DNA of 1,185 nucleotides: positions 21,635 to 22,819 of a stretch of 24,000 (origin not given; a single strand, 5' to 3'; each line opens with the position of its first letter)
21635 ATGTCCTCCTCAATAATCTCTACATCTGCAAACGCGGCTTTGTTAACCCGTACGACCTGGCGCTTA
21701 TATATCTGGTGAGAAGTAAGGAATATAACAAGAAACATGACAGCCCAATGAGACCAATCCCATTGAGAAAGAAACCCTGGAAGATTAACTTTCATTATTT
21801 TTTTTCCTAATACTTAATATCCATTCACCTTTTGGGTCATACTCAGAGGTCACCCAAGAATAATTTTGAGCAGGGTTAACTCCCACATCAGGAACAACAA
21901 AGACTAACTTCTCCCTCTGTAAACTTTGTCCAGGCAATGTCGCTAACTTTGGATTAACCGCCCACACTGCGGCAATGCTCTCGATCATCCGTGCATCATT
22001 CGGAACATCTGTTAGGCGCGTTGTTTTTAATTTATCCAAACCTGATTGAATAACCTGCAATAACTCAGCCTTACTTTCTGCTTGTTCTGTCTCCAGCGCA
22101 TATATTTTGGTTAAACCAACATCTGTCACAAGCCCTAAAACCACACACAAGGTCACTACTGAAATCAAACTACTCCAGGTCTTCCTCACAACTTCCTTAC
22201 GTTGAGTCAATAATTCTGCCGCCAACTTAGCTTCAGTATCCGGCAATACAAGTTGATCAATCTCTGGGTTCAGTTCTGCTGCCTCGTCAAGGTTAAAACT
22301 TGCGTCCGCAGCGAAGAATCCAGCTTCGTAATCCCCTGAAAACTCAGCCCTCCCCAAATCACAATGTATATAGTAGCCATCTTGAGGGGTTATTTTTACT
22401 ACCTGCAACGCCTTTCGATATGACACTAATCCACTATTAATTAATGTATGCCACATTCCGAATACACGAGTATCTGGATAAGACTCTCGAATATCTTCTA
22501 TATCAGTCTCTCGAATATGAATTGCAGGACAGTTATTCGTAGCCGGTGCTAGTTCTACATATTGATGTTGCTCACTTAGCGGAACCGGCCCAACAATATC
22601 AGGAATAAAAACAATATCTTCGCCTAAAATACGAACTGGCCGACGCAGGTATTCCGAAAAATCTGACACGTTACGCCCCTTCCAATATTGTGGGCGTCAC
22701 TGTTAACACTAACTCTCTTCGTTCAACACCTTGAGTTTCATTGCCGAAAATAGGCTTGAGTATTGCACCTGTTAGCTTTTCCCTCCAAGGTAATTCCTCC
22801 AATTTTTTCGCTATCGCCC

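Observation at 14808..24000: Compact type IV filament machine with mosaic T4b / T4a / T2SS features that fits no described class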

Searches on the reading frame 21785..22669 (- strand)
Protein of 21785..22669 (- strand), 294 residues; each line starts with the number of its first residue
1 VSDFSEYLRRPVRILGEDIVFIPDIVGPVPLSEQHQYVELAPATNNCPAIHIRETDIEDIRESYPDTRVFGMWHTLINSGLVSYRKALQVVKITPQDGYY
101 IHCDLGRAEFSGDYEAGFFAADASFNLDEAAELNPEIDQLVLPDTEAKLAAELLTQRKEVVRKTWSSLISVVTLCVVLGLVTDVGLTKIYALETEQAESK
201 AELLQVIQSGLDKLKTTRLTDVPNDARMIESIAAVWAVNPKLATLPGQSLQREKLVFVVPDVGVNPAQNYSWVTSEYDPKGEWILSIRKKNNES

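Call 3: search_protein_families(library=pfam, proteins=[window:21785-22669:-], max_evalue=0.1)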
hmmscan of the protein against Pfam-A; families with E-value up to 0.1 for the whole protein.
window:21785-22669:- (294 aa): 1 family
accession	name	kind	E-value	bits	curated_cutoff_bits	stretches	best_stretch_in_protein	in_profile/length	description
PF04963.19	Sigma54_CBD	-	0.064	13.4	22.9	0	196-269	91-165/185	Sigma-54 factor, core binding domain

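Call 4: search_protein_families(library=ncbifam, proteins=[window:21785-22669:-], max_evalue=0.1)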
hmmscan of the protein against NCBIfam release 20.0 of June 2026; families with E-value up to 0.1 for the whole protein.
window:21785-22669:- (294 aa): 1 family
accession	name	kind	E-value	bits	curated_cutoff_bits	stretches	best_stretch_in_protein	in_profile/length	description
NF004595.0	PRK05932.1-2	equivalog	0.012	14.5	513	1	195-273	215-293/484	RNA polymerase factor sigma-54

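Call 46: find_homologous_proteins(query=window:21785-22669:-, max_evalue=0.001)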
Query window:21785-22669:- (294 aa): 74 proteins with E <= 0.001 among 1903 candidates.
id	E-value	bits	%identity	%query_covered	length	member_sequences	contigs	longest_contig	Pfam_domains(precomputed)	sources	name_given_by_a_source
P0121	3.3e-188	642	98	100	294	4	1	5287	-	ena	-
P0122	4.0e-173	593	87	100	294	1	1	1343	-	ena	-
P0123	1.5e-158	545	81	100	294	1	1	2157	-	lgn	-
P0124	1.4e-148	512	76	100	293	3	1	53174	-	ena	-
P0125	7.9e-147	506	76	100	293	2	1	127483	-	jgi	-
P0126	3.3e-141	488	72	100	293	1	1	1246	-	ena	-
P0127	8.1e-141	487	72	100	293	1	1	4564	-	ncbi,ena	-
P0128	9.0e-140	483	72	100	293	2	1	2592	-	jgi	-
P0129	1.2e-139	483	73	100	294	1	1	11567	-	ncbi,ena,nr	ncbi:MAG: hypothetical protein COA99_14995 [Moraxellaceae bacterium]|nr:MAG: hypothetical protein CO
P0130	3.5e-139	481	71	100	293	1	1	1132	-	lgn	-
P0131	5.3e-134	464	69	100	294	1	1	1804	-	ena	-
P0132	4.3e-132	458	70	98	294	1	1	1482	-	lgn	-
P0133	3.5e-100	353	55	97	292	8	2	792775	-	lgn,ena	-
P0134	3.8e-100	353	54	99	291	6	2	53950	-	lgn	-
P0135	4.6e-100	353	52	99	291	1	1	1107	-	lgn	-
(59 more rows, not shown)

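Call 51: predict_structure(alignment_id=A2)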
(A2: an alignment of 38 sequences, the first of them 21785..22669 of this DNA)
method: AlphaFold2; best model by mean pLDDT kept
length: 294 residues; sequences in the alignment: 38
mean_pLDDT: 83.4   pTM: 0.58
mean pLDDT of the five models: 83.4, 82.0, 81.6, 81.5, 77.3
residues with pLDDT >= 90: 113; 70-90: 141; 50-70: 30; < 50: 10
segments of 3 or more residues with pLDDT < 50: 218-223, 292-294
pLDDT, mean of each block of 10 residues (from residue 1): 82 91 91 90 90 94 92 93 90 87 88 72 70 90 89 89 95 98 96 87 78 58 61 75 72 77 79 83 79 44
secondary structure, 60 per line:
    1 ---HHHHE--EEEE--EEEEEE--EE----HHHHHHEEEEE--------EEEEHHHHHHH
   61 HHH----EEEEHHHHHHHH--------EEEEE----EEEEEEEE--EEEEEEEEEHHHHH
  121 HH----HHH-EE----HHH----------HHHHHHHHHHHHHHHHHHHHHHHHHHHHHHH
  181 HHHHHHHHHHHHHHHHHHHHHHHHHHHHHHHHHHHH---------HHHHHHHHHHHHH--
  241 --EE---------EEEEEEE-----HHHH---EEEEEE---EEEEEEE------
elements in order: H4-7 E11-14 E17-22 H31-36 E37-41 E50-53 H54-63 E68-71 H72-79 E88-92 E97-104 E107-115 H116-122 H150-216 H226-238 E254-260 H266-269 E273-278 E282-288

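Call 54: fold_search(model_id=the predicted structure, library=pdb)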
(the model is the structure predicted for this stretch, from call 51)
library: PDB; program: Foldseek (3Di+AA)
matches with E <= 10: 348; with E <= 0.001: 0
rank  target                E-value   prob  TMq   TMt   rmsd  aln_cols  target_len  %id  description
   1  8scb_X                4.4e-01  0.66  0.15  0.31   4.8        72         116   21  Terminating ribosome with SRI-41315 (released 2023-12-27)
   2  6dll_B                4.7e-01  0.07  0.09  0.06  17.7       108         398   11  2.2 Angstrom Resolution Crystal Structure of P-Hydroxybenzoate Hydroxylase from Pseudomonas putida in Complex with FAD (released 2018-06-13)
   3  7aoc_K                4.9e-01  0.63  0.14  0.36   4.4        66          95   17  Schizosaccharomyces pombe RNA polymerase I (monomer) (released 2021-02-24)
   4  7qep_N5               7.0e-01  0.41  0.12  0.31   5.1        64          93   16  Cryo-EM structure of the ribosome from Encephalitozoon cuniculi (released 2022-02-09)
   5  5xxb_W                7.8e-01  0.51  0.14  0.27   4.6        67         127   18  Large subunit of Toxoplasma gondii ribosome (released 2017-08-30)
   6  6skf_BW               7.8e-01  0.47  0.11  0.32   5.0        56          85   18  Cryo-EM Structure of T. kodakarensis 70S ribosome (released 2020-07-29)
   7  4jus_B                8.3e-01  0.07  0.07  0.19  12.7        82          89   17  Crystal structure of a fragment of Human HSPB6 (released 2014-02-05)
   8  5mlc_V                8.8e-01  0.47  0.13  0.34   4.9        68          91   15  Cryo-EM structure of the spinach chloroplast ribosome reveals the location of plastid-specific ribosomal proteins and  (released 2016-12-28)
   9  5ltw_D                8.8e-01  0.09  0.07  0.17  12.1        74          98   18  Complex of human 14-3-3 sigma CLU1 mutant with phosphorylated heat shock protein B6 (released 2017-02-01)
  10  3wqt_B                9.3e-01  0.21  0.22  0.20  11.6       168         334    6  Staphylococcus aureus FtsA complexed with AMPPNP (released 2014-10-08)
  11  5lum_A                9.3e-01  0.10  0.07  0.23  12.7        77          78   17  Alpha-crystallin domain of human HSPB6 patched with its N-terminal peptide (released 2017-02-01)
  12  5ixl_A                9.8e-01  0.33  0.10  0.26   5.5        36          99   11  Structure of P. vulgaris HigB toxin Y91A variant (released 2016-07-20)
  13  6dll_A                9.8e-01  0.06  0.09  0.07  17.5        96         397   12  2.2 Angstrom Resolution Crystal Structure of P-Hydroxybenzoate Hydroxylase from Pseudomonas putida in Complex with FAD (released 2018-06-13)
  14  1pxc                  9.8e-01  0.03  0.07  0.06  18.0       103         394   11  CRYSTAL STRUCTURES OF MUTANT PSEUDOMONAS AERUGINOSA P-HYDROXYBENZOATE HYDROXYLASE: THE TYR201PHE, TYR385PHE, AND ASN300A (released 1995-02-27)
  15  4jut_C                1.0e+00  0.10  0.07  0.21  12.6        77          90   17  Crystal structure of a mutant fragment of Human HSPB6 (released 2014-02-05)
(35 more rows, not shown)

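Call 87: search_protein_representatives(alignment_id=A2)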
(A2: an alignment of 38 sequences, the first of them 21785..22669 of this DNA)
Query: 38 sequences, 292 profile positions. Proteins with E-value up to 0.001 (for the whole library): 151; up to 1e-10: 102; up to 1e-30: 27. The best 150 are listed.
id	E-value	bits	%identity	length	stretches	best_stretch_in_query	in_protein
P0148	1.5e-138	477.5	-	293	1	2-290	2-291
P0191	3.2e-120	417.4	-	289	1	1-288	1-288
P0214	1.6e-87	310.0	-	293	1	3-289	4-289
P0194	8.8e-87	307.6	-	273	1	3-249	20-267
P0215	2.6e-80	286.3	-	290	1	1-289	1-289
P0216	1.5e-70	254.3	-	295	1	3-288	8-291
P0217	1.2e-64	235.0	-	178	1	1-167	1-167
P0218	6.6e-63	229.2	-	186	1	5-164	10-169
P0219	9.4e-40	153.2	-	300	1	1-287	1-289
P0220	1.1e-39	152.9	-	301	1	1-289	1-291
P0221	1.5e-39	152.6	-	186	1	138-289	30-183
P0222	4.9e-39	150.9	-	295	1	1-286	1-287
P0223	2.1e-37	145.5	-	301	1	3-287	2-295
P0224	1.8e-36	142.4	-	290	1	1-290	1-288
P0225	3.3e-35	138.3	-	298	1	3-286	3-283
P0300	1.0e-12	64.5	-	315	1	8-219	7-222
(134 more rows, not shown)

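Call 88: find_encoding_contigs(protein=P0225, flank=9000, max_places=2)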
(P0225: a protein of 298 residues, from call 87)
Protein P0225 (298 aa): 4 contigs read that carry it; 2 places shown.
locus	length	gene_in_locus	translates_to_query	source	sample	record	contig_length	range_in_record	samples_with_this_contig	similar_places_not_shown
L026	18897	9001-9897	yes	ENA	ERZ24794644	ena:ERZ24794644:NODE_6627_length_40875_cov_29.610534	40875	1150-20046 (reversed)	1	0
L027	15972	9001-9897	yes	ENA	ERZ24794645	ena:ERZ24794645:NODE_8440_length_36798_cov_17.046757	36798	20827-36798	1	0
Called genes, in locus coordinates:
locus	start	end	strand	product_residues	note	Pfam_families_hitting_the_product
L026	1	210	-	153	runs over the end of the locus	-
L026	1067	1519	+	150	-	PF07963:N_methyl (weak)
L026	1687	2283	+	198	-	-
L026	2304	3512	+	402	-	-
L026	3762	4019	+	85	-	-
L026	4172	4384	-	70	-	-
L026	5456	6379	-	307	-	-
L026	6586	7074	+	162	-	-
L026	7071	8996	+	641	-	PF00263:Secretin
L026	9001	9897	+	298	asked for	-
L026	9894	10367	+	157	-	-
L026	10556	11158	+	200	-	-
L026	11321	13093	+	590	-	PF00437:T2SSE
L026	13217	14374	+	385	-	PF00482:T2SSF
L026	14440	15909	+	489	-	PF00437:T2SSE, PF07238:PilZ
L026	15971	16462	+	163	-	PF00011:HSP20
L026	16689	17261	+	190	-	PF05685:Uma2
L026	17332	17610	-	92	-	PF05016:ParE_toxin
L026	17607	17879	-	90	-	PF01402:RHH_1 (weak), PF27535:RelB3_C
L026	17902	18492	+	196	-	-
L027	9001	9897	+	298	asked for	-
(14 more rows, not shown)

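Call 89: find_encoding_contigs(protein=P0300, flank=9000, max_places=2)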
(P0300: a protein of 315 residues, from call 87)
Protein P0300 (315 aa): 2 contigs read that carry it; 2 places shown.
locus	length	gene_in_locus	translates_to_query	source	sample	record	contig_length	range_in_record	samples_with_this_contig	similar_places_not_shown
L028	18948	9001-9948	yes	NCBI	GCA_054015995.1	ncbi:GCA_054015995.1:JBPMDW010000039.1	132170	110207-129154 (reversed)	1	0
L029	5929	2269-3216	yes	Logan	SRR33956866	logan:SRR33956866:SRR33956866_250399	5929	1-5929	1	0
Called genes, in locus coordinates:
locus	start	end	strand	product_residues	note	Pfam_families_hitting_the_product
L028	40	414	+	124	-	PF00436:SSB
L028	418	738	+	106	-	PF00216:Bac_DNA_binding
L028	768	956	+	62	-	PF02599:CsrA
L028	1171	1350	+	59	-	-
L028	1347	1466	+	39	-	-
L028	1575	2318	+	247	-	PF12101:DUF3577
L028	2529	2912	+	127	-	-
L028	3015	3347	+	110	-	PF24720:DUF7673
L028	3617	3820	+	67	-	-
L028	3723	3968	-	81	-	-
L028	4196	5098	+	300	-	PF08401:ArdcN, PF18818:MPTase-PolyVal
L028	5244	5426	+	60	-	-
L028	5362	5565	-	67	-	-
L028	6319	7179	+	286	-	-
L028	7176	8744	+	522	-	PF00263:Secretin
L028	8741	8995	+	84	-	-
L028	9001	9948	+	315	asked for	-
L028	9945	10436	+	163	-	-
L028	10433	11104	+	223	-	-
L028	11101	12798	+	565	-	PF00437:T2SSE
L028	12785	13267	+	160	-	-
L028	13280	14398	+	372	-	PF00482:T2SSF (faint)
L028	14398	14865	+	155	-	PF07963:N_methyl (weak)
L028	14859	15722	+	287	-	PF07963:N_methyl (weak)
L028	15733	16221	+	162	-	-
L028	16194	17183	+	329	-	PF00437:T2SSE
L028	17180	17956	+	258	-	-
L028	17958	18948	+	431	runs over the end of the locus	-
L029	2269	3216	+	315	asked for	-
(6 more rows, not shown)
